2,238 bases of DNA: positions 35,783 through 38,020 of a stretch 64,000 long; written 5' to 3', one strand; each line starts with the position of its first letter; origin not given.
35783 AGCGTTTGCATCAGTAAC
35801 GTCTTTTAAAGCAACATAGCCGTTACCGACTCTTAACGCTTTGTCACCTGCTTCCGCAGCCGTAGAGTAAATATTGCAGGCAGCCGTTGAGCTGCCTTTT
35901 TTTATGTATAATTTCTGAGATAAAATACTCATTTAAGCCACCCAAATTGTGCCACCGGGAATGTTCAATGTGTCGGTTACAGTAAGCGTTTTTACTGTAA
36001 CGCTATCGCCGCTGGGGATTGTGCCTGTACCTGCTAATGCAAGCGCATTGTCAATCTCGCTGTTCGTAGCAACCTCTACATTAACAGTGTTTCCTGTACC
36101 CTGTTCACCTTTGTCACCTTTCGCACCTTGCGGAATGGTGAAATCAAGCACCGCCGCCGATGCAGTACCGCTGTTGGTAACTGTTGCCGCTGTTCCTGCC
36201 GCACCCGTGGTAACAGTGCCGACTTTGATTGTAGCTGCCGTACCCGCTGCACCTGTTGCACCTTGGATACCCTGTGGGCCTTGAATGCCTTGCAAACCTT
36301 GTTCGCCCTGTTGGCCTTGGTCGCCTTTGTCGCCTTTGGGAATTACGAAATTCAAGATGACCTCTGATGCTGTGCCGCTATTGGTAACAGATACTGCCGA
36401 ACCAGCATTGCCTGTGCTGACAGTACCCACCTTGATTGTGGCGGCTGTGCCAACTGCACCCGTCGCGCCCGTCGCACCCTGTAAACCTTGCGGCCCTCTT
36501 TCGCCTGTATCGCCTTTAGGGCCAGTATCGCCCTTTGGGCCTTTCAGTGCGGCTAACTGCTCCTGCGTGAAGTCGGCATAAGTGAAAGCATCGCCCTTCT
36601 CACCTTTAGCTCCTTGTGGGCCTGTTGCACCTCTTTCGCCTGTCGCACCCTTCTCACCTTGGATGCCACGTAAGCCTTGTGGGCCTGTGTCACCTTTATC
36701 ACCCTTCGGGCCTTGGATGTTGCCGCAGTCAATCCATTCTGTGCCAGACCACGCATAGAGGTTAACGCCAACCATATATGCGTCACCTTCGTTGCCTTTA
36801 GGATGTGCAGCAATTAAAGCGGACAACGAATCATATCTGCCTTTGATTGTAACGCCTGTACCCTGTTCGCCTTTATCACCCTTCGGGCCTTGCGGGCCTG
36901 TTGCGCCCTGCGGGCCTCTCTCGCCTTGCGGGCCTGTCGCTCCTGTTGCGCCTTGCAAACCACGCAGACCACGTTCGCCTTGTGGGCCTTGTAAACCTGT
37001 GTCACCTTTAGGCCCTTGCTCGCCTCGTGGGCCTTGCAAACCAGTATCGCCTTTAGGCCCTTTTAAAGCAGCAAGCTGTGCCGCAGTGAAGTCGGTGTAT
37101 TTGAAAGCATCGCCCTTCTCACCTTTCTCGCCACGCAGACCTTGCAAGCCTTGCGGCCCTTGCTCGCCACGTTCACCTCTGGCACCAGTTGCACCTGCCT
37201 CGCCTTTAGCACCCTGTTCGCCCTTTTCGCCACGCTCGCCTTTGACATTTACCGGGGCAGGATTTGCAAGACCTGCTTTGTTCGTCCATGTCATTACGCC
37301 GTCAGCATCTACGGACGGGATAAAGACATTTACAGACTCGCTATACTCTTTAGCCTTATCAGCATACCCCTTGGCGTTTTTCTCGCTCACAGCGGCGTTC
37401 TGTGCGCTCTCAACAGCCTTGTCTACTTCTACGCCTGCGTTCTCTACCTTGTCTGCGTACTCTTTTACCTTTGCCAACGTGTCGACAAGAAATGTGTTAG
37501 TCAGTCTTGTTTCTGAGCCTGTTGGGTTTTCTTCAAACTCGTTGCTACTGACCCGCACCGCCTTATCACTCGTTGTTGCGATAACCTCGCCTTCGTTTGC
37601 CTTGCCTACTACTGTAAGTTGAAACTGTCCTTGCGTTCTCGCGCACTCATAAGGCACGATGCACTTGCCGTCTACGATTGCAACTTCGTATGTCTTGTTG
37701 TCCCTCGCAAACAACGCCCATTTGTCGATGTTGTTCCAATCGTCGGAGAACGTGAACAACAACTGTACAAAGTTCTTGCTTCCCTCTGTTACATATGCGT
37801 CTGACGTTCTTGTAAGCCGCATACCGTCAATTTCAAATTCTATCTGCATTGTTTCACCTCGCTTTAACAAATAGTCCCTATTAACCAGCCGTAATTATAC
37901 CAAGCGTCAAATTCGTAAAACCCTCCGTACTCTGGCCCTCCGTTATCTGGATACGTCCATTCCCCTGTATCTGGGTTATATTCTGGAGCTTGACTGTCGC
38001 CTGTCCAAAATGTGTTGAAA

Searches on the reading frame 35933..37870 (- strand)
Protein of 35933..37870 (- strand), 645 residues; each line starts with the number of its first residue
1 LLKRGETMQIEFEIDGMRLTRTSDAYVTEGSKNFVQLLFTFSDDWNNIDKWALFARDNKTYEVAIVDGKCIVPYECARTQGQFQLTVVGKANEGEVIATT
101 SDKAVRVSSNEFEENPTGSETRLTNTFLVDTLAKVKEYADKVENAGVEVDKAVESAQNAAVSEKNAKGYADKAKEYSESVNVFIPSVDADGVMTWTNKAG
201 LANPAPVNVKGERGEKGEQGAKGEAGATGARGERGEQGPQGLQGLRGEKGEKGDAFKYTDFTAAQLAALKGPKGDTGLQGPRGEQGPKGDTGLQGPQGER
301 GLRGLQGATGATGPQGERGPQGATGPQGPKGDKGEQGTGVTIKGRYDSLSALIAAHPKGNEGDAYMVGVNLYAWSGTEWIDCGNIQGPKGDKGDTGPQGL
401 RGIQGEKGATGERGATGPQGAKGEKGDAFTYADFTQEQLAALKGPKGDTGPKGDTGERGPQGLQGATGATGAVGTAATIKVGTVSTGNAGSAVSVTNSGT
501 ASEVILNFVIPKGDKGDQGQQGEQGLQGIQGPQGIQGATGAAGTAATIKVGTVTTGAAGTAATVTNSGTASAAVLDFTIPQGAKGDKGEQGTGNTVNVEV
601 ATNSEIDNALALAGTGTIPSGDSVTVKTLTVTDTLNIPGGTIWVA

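Call 86: search_protein_families(library=pfam, proteins=[window:35933-37870:-], max_evalue=0.001)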
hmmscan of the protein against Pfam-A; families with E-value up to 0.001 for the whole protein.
window:35933-37870:- (645 aa): 1 family
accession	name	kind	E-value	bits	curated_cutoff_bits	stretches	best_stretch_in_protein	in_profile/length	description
PF01391.23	Collagen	-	3.1e-35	120.2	27.2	6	210-254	12-56/60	Collagen triple helix repeat (20 copies)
